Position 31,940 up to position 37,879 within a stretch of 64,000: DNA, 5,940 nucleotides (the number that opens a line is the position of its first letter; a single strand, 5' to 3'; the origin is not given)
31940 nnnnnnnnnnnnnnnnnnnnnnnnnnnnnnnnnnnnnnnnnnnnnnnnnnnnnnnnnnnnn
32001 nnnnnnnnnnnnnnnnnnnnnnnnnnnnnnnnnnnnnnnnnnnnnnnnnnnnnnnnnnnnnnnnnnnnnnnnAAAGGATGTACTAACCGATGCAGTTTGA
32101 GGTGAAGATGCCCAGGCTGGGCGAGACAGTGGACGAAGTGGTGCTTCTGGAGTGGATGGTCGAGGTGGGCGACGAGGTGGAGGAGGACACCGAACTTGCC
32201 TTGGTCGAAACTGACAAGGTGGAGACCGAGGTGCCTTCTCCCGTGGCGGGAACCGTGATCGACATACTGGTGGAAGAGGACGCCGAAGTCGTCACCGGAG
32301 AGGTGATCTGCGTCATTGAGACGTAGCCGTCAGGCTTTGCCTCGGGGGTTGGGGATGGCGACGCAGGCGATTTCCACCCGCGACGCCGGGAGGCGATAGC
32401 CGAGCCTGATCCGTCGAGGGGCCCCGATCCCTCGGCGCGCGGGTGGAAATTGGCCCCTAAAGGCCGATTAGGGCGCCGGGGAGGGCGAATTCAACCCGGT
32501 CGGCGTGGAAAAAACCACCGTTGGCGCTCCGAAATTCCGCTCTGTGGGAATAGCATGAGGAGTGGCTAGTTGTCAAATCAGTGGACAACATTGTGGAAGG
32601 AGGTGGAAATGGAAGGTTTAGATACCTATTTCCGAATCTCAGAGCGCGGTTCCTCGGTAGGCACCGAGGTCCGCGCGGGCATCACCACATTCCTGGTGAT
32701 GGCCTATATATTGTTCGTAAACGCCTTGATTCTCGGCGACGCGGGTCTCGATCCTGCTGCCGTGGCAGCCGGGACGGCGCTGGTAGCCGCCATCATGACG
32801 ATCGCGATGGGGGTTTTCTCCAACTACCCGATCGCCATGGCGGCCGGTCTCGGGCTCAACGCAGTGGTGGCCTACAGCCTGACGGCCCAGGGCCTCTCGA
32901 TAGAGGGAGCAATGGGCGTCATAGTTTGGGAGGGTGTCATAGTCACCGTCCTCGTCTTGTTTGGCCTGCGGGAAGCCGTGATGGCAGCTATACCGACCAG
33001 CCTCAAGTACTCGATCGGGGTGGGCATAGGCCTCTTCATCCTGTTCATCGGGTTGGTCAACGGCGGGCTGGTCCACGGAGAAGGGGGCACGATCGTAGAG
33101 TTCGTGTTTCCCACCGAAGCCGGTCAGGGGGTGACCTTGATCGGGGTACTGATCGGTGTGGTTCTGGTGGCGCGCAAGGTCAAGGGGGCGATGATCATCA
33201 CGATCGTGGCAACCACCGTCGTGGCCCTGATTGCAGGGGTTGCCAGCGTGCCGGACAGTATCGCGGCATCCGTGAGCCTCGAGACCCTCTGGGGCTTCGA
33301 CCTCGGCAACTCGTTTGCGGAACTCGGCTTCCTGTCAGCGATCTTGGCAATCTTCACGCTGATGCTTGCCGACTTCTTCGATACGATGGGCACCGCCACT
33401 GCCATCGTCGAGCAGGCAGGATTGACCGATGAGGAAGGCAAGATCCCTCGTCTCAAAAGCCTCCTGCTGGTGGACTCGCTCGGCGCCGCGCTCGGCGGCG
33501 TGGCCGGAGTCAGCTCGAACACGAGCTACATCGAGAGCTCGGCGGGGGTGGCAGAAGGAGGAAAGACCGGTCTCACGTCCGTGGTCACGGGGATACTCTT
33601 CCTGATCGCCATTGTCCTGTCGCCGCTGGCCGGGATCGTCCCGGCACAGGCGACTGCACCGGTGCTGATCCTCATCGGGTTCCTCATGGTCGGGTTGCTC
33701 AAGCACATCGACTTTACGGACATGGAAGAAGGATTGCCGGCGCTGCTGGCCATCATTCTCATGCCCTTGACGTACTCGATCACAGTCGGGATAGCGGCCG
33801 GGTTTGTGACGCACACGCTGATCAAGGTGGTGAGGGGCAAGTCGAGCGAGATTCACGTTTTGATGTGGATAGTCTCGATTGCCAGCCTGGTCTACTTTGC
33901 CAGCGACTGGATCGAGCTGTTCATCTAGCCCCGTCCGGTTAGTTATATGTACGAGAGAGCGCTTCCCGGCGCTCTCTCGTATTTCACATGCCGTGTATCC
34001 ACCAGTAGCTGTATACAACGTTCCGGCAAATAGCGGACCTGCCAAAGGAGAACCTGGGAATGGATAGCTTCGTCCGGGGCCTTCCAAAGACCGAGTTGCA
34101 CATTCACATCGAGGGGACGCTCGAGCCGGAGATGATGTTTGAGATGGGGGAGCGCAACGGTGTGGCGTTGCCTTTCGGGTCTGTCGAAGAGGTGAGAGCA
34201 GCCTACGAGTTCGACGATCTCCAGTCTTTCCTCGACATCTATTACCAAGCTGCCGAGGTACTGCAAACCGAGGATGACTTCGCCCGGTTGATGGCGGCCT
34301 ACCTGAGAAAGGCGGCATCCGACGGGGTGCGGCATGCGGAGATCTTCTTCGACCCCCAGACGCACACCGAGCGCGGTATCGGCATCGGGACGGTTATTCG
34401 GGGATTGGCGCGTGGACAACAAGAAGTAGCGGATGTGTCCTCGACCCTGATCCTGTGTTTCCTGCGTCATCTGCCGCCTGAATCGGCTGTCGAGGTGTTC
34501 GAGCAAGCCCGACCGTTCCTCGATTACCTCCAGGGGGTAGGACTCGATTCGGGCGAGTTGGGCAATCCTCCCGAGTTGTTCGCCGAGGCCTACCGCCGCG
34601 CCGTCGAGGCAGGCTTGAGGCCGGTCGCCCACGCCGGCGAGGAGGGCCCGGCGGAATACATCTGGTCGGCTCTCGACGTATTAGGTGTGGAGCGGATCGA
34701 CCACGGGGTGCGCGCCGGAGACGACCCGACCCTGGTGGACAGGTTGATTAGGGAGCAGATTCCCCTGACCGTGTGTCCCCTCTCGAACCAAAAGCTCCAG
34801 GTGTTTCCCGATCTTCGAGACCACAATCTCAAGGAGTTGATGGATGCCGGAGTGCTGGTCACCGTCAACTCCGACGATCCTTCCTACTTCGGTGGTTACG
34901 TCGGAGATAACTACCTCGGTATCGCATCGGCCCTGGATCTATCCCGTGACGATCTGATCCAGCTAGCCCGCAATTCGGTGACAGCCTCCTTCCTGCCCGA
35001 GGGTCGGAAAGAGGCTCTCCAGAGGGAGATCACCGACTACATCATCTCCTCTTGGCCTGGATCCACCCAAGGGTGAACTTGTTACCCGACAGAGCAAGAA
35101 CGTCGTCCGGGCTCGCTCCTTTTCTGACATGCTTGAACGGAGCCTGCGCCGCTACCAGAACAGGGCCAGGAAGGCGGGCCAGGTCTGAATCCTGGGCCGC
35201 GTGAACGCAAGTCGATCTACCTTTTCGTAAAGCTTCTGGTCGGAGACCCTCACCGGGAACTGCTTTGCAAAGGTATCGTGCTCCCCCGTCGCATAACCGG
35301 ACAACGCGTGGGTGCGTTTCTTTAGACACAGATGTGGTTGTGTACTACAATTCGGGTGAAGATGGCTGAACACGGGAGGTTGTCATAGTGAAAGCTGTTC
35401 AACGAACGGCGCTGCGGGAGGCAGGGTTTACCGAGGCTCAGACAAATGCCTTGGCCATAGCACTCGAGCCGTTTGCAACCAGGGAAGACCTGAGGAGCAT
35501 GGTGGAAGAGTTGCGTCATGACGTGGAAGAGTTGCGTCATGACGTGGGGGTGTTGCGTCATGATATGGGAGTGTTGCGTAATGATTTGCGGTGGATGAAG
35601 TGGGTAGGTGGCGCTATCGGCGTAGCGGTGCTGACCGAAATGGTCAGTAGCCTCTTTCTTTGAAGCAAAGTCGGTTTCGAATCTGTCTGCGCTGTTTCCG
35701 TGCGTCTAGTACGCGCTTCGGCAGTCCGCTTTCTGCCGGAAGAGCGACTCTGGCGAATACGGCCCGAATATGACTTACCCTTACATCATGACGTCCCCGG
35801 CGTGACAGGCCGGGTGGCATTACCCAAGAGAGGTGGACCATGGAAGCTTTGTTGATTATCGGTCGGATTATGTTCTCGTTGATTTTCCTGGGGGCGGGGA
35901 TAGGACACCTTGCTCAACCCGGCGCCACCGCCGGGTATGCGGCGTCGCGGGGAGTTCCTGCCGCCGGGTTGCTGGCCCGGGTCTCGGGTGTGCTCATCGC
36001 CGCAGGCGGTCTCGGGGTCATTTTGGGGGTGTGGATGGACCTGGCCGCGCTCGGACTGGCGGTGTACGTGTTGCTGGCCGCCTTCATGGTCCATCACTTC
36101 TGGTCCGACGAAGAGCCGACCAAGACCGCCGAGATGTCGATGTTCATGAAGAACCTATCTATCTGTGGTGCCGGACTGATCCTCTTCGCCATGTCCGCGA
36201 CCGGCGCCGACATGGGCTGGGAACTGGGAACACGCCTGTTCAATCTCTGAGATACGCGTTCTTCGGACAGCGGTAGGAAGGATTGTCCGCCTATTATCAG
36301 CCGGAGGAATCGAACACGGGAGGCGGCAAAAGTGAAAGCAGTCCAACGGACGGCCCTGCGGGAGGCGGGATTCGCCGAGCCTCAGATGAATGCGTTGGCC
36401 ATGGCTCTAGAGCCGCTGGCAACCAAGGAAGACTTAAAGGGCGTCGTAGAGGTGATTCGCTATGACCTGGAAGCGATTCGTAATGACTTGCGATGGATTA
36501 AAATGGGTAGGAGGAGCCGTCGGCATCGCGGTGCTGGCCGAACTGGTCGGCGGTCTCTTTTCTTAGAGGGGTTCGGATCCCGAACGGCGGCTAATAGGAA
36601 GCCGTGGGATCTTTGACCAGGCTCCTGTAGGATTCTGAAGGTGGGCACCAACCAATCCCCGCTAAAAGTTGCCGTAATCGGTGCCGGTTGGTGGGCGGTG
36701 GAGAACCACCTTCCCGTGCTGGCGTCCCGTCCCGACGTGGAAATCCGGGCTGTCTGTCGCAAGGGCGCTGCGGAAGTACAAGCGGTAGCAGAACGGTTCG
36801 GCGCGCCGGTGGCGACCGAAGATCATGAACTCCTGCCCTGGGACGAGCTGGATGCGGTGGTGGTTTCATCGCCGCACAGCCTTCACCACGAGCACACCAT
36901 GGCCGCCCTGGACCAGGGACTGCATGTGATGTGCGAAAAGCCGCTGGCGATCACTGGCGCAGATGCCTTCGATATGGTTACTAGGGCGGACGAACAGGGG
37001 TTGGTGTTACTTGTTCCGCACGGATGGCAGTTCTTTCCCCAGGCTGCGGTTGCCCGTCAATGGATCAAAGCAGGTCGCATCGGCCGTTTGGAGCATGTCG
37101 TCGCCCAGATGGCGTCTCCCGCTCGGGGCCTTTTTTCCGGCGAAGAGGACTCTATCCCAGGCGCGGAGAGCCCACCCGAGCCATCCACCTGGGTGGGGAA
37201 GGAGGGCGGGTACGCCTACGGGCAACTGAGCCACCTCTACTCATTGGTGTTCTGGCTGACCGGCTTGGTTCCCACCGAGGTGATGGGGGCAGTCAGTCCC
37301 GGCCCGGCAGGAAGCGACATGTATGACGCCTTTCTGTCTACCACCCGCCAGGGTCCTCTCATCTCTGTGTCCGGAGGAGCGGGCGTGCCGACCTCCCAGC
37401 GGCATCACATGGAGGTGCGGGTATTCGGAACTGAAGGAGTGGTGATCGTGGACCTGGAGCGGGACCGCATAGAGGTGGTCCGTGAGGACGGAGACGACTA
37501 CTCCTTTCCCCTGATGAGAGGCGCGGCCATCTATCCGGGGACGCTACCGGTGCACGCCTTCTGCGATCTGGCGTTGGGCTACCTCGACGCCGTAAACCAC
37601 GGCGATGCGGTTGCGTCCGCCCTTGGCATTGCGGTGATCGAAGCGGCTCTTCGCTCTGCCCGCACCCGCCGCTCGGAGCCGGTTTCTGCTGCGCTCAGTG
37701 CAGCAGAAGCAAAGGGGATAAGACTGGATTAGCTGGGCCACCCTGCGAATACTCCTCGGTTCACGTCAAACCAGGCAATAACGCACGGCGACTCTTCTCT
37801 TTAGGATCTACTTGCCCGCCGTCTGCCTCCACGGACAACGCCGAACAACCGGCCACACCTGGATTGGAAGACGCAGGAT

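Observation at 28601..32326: Ceramidase-like hydrolase translationally coupled to E1-beta/E1-alpha and a free lipoyl domain, with no E2 catalytic domain or E3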

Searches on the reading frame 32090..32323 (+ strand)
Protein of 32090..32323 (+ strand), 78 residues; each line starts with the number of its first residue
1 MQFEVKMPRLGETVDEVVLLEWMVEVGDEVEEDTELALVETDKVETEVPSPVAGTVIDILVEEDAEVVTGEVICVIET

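Call 9: search_protein_families(library=pfam, proteins=[window:32090-32323:+])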
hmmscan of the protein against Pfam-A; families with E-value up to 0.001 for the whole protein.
window:32090-32323:+ (78 aa): 3 families
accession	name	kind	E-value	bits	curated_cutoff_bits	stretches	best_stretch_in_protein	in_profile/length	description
PF00364.28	Biotin_lipoyl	-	1.5e-22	79.7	22.1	1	4-76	2-73/73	Biotin-requiring enzyme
PF01597.25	GCV_H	-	5e-06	26.9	22.2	1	16-65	32-82/122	Glycine cleavage H-protein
PF13533.13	Biotin_lipoyl_2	-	0.00012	22.3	29.8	0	48-76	3-31/32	Biotin-lipoyl like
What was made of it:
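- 32090..32326 (+): Stand-alone lipoyl carrier protein (LIP), 78 aa, with a VETDKV lysine motif. Pfam Biotin_lipoyl 79.7 bits (call 9).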

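Call 10: search_protein_families(library=ncbifam, proteins=[window:32090-32323:+])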
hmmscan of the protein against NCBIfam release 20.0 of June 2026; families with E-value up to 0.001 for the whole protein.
window:32090-32323:+ (78 aa): 24 families
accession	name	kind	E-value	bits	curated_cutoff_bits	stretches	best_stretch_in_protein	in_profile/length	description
NF008814.0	PRK11854.1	equivalog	5e-23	81.4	722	1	4-77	209-281/637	pyruvate dehydrogenase complex dihydrolipoyllysine-residue acetyltransferase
TIGR02927.1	SucB_Actino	equivalog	1.4e-18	67.1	423.45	1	4-76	128-200/579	2-oxoglutarate dehydrogenase, E2 component, dihydrolipoamide succinyltransferase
NF004309.0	PRK05704.1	equivalog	3.6e-15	56.2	449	1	2-77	2-77/408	2-oxoglutarate dehydrogenase complex dihydrolipoyllysine-residue succinyltransferase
TIGR01347.1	sucB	equivalog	5.9e-14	52.1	378.65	1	4-77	2-75/404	dihydrolipoyllysine-residue succinyltransferase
NF011457.0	PRK14875.1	equivalog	7.1e-14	51.5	307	1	4-77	5-78/372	acetoin dehydrogenase dihydrolipoyllysine-residue acetyltransferase subunit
TIGR01348.1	PDHac_trf_long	equivalog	1.9e-12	46.6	552.1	1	4-77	157-229/587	dihydrolipoyllysine-residue acetyltransferase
NF006761.0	PRK09282.1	domain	3.7e-09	35.6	402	1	19-77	532-590/591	pyruvate carboxylase subunit B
NF008854.0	PRK11892.1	equivalog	1.2e-08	34.1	454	1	1-73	1-74/464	pyruvate dehydrogenase complex E1 component subunit beta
TIGR01349.1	PDHac_trf_mito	equivalog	2.3e-08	33.6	445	1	4-76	1-74/437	pyruvate dehydrogenase complex dihydrolipoamide acetyltransferase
NF005457.0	PRK07051.1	equivalog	6.3e-08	32.7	87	1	24-77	26-79/80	acetyl-CoA carboxylase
TIGR02712.1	urea_carbox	equivalog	1.4e-07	29.6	1303.85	1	21-77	1145-1201/1201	urea carboxylase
NF009554.0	PRK12999.1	equivalog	5.2e-07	27.9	965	1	20-77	1089-1146/1147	pyruvate carboxylase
NF005117.0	PRK06549.1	equivalog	5.8e-07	30.2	159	1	19-76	72-129/130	acetyl-CoA carboxylase biotin carboxyl carrier protein subunit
NF004173.0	PRK05641.1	equivalog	6.6e-07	30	199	1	19-73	95-149/153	putative acetyl-CoA carboxylase biotin carboxyl carrier protein subunit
TIGR01108.1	oadA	equivalog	3.3e-06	25.8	756.5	1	20-72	529-581/582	sodium-extruding oxaloacetate decarboxylase subunit alpha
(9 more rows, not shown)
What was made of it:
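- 32090..32326 (+): The best NCBIfam matches are E2 lipoyl domains at 81 bits, against 35 bits or less for BCCP models (call 10).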

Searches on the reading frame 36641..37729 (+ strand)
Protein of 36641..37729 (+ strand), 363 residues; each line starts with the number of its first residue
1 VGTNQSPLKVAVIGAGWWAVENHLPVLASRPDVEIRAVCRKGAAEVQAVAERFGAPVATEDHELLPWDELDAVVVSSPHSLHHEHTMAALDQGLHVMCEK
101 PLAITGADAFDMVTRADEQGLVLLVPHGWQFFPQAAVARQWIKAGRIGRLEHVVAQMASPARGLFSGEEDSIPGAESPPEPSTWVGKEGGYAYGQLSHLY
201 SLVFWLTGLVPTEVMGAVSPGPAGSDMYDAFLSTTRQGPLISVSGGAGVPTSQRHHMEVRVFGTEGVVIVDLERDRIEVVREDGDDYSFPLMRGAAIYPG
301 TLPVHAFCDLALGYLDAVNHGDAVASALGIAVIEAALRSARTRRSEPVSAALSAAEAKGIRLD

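Call 12: search_protein_families(library=pfam, proteins=[window:36641-37729:+])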
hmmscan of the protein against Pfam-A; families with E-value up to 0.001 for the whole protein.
window:36641-37729:+ (363 aa): 3 families
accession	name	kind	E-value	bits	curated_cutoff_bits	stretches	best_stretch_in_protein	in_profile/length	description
PF01408.29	GFO_IDH_MocA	-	2.2e-29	103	24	1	8-125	1-118/120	Oxidoreductase family, NAD-binding Rossmann fold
PF22725.1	GFO_IDH_MocA_C3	-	5.5e-10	39.7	27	1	138-268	4-123/124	GFO/IDH/MocA C-terminal domain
PF02894.22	GFO_IDH_MocA_C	-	1.2e-05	25.7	22.9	1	183-347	31-215/218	Oxidoreductase family, C-terminal alpha/beta domain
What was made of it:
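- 36641..37732 (+): GFO/IDH/MocA oxidoreductase, part of the recurrent gene set. Pfam (call 12).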

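Call 41: search_protein_families(library=ncbifam, proteins=[window:36641-37729:+], max_evalue=1e-10)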
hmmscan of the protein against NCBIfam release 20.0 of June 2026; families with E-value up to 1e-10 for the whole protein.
window:36641-37729:+ (363 aa): 5 families
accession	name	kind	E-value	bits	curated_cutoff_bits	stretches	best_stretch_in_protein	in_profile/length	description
NF041392.1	XylDh_Gfo6_Halo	equivalog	6.4e-22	77.8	350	1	5-160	14-173/350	D-xylose 1-dehydrogenase Gfo6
TIGR04380.1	myo_inos_iolG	equivalog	1e-21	77.2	355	1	8-161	2-156/330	inositol 2-dehydrogenase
NF040723.1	UDP-GlcNAcDh_Arch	equivalog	1.4e-20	74.1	450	1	8-158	1-149/302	UDP-N-acetylglucosamine 3-dehydrogenase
NF052479.1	LevoglcsnDh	equivalog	3.1e-15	55.7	650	1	33-152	35-156/386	levoglucosan dehydrogenase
NF008607.0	PRK11579.1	subfamily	1.9e-14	53.4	330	1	8-153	5-148/346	oxidoreductase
